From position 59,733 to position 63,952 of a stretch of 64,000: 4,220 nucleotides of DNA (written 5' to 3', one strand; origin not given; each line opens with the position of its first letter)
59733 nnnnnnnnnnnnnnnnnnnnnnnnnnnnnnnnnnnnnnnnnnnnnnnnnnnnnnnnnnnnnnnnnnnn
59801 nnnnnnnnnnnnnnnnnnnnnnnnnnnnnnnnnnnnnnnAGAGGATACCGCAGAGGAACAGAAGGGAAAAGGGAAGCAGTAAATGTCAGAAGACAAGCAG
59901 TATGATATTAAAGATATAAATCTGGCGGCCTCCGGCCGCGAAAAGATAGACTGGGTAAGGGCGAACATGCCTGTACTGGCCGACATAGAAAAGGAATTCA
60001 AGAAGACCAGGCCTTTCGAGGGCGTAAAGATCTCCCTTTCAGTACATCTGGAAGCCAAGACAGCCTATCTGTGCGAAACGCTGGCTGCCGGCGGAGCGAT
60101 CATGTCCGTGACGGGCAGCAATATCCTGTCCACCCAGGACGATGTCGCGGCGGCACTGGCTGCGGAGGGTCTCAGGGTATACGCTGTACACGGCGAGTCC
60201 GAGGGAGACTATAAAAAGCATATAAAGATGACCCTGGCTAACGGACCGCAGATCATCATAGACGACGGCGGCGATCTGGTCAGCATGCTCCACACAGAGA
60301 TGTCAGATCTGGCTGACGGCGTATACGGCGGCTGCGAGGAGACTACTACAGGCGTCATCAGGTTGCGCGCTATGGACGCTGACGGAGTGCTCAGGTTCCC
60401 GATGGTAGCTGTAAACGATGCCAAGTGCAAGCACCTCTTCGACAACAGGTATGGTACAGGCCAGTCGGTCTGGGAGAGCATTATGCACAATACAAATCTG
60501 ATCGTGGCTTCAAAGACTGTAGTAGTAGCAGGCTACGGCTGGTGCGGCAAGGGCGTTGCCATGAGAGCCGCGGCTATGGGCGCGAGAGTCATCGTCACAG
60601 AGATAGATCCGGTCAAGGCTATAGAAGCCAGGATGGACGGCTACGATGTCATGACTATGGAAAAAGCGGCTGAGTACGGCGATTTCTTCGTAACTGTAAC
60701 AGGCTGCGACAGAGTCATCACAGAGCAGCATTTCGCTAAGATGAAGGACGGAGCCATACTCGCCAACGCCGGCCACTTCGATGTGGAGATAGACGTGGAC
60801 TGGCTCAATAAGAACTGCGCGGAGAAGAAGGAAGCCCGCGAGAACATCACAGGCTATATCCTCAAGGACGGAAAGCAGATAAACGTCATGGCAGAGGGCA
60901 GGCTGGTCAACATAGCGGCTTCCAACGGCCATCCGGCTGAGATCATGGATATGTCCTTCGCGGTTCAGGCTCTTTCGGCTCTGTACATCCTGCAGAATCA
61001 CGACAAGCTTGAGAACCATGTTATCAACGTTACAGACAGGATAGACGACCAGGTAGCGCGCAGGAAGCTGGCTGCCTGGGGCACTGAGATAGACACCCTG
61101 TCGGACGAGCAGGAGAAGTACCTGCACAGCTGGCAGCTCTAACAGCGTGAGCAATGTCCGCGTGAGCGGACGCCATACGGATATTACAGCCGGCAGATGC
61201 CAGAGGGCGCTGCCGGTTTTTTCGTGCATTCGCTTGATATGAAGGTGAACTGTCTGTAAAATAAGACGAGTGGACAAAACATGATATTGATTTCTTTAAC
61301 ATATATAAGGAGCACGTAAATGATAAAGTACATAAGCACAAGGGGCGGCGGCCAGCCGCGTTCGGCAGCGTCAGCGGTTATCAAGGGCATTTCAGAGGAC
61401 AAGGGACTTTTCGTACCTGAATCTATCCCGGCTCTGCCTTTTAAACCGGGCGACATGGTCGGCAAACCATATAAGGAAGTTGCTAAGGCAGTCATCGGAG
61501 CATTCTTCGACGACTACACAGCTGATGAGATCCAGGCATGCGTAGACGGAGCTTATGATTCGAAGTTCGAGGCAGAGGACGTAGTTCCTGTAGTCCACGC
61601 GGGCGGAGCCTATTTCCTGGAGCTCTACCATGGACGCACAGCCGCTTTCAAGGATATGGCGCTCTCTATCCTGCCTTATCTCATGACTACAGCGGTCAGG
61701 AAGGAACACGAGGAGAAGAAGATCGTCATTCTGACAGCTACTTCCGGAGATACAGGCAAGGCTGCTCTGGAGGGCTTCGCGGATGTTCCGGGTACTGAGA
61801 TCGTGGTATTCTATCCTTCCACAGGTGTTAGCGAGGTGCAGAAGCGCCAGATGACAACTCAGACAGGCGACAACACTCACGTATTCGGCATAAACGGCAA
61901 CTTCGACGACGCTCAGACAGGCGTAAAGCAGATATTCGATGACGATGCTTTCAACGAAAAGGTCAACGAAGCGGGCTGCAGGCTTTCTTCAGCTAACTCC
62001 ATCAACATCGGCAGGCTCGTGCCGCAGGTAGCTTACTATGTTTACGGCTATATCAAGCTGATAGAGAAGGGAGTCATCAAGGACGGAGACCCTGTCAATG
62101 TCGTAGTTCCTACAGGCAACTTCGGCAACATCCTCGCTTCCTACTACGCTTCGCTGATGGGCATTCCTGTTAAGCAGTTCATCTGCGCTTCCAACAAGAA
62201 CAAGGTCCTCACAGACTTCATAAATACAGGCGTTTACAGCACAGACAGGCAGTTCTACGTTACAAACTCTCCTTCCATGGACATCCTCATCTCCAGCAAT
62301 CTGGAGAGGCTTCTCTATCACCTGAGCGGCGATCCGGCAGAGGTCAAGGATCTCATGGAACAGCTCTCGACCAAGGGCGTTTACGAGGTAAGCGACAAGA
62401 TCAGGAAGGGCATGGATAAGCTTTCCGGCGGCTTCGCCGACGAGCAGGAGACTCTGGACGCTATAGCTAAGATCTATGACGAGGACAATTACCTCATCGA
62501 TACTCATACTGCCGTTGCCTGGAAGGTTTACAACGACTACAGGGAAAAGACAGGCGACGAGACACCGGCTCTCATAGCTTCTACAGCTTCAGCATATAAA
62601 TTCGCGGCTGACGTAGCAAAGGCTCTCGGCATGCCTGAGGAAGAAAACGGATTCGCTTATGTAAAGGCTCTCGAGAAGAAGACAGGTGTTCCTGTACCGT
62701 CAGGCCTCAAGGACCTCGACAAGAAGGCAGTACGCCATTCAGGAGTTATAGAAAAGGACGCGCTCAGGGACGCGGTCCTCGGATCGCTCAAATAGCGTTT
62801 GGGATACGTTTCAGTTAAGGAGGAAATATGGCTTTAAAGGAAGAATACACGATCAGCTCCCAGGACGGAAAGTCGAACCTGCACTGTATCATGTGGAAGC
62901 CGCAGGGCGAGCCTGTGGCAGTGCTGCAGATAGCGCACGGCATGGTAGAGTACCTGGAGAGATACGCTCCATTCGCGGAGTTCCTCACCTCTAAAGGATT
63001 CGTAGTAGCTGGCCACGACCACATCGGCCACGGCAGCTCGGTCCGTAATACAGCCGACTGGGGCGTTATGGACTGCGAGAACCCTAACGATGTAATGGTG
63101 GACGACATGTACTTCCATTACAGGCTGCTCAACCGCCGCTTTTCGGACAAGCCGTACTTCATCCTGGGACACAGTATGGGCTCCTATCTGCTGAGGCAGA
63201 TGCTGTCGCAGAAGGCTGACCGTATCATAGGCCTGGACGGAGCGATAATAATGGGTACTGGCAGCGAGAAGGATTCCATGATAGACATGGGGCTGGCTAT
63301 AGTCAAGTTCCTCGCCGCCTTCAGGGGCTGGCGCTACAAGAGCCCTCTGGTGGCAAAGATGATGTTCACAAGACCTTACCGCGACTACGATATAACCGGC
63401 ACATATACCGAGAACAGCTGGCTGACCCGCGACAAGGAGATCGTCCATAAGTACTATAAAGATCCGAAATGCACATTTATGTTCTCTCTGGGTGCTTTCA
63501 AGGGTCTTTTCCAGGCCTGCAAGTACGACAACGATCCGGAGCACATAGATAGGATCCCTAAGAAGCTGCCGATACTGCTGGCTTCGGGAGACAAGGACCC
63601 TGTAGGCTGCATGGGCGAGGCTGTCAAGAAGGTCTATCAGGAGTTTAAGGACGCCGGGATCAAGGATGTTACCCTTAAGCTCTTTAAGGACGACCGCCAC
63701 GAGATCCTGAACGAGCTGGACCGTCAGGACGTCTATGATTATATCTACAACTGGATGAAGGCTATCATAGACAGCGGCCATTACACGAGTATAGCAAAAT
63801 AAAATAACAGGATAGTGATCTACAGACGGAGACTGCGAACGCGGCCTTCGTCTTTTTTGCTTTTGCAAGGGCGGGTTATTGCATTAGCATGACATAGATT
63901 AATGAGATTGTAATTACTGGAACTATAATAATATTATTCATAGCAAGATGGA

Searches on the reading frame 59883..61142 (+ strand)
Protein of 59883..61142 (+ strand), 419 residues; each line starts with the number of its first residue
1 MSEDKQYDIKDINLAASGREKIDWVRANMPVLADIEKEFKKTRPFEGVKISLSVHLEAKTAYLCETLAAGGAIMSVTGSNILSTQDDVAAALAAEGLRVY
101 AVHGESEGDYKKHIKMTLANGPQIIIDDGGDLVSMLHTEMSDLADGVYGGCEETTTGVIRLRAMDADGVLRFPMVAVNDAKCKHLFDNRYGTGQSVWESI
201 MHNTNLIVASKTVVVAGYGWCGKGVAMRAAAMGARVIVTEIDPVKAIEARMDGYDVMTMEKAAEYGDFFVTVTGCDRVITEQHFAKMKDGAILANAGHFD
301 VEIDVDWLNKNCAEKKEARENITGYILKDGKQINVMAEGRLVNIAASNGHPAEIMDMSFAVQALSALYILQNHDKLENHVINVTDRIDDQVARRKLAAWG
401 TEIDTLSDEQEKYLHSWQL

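Call 14: search_protein_families(library=pfam, proteins=[window:59883-61142:+])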
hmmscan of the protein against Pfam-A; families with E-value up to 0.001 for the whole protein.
window:59883-61142:+ (419 aa): 4 families
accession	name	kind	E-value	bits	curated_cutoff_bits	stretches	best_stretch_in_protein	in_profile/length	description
PF05221.23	AdoHcyase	-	4.9e-59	200.3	25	2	6-139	1-139/299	S-adenosyl-L-homocysteine hydrolase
PF00670.27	AdoHcyase_NAD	-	4.7e-53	180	27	1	188-348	1-161/162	S-adenosyl-L-homocysteine hydrolase, NAD binding domain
PF02826.25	2-Hacid_dh_C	-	7.7e-11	42.1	25.1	1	194-298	20-128/178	D-isomer specific 2-hydroxyacid dehydrogenase, NAD binding domain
PF07991.19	KARI_N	-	3.3e-05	24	20.6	1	208-303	2-101/165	Acetohydroxy acid isomeroreductase, NADPH-binding domain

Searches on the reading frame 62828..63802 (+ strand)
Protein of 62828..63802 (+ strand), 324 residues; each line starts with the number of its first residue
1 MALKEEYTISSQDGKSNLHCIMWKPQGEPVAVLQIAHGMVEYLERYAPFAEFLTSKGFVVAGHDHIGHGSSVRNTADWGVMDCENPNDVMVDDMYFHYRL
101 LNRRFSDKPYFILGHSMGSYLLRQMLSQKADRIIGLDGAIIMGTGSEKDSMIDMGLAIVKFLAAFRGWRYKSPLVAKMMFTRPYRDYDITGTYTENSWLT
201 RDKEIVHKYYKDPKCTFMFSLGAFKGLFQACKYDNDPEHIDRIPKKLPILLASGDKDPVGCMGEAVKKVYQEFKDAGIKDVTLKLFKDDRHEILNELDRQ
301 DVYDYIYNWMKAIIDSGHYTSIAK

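Call 49: find_encoding_contigs(protein=window:62828-63802:+, flank=10000, max_places=2)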
Protein window:62828-63802:+ (324 aa): 11 contigs read that carry it; 2 places shown.
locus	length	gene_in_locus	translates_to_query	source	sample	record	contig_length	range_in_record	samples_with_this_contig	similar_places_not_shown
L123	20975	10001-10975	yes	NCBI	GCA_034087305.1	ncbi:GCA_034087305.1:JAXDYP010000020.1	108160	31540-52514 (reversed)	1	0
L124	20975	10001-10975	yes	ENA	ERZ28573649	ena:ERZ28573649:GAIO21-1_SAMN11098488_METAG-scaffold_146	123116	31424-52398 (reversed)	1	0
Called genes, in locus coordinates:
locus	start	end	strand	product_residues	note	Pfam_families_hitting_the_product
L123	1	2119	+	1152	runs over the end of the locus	PF02811:PHP, PF07733:DNA_pol3_alpha, PF17657:DNA_pol3_finger, PF14579:HHH_6, PF01336:tRNA_anti-codon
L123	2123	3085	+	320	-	PF00365:PFK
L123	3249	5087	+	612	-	PF13522:GATase_6, PF13537:GATase_7, PF01380:SIS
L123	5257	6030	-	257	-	PF01048:PNP_UDP_1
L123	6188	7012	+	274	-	PF10646:Germane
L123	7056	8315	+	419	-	PF05221:AdoHcyase, PF02826:2-Hacid_dh_C, PF00670:AdoHcyase_NAD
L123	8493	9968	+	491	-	PF14821:Thr_synth_N, PF00291:PALP, PF24857:THR4_C (weak)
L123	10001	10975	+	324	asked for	PF00561:Abhydrolase_1, PF12146:Hydrolase_4, PF12697:Abhydrolase_6 (weak), PF00326:Peptidase_S9 (faint)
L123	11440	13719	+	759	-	PF09479:Flg_new, PF00395:SLH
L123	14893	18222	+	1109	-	PF16656:Pur_ac_phosph_N, PF00149:Metallophos, PF00395:SLH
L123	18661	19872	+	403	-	PF07907:YibE_F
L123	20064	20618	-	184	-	-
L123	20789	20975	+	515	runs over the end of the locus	PF07833:Cu_amine_oxidN1, PF11741:AMIN (weak), PF01520:Amidase_3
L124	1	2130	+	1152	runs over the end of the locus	PF02811:PHP, PF07733:DNA_pol3_alpha, PF17657:DNA_pol3_finger, PF14579:HHH_6, PF01336:tRNA_anti-codon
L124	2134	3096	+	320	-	PF00365:PFK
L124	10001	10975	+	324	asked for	PF00561:Abhydrolase_1, PF12146:Hydrolase_4, PF12697:Abhydrolase_6 (weak), PF00326:Peptidase_S9 (faint)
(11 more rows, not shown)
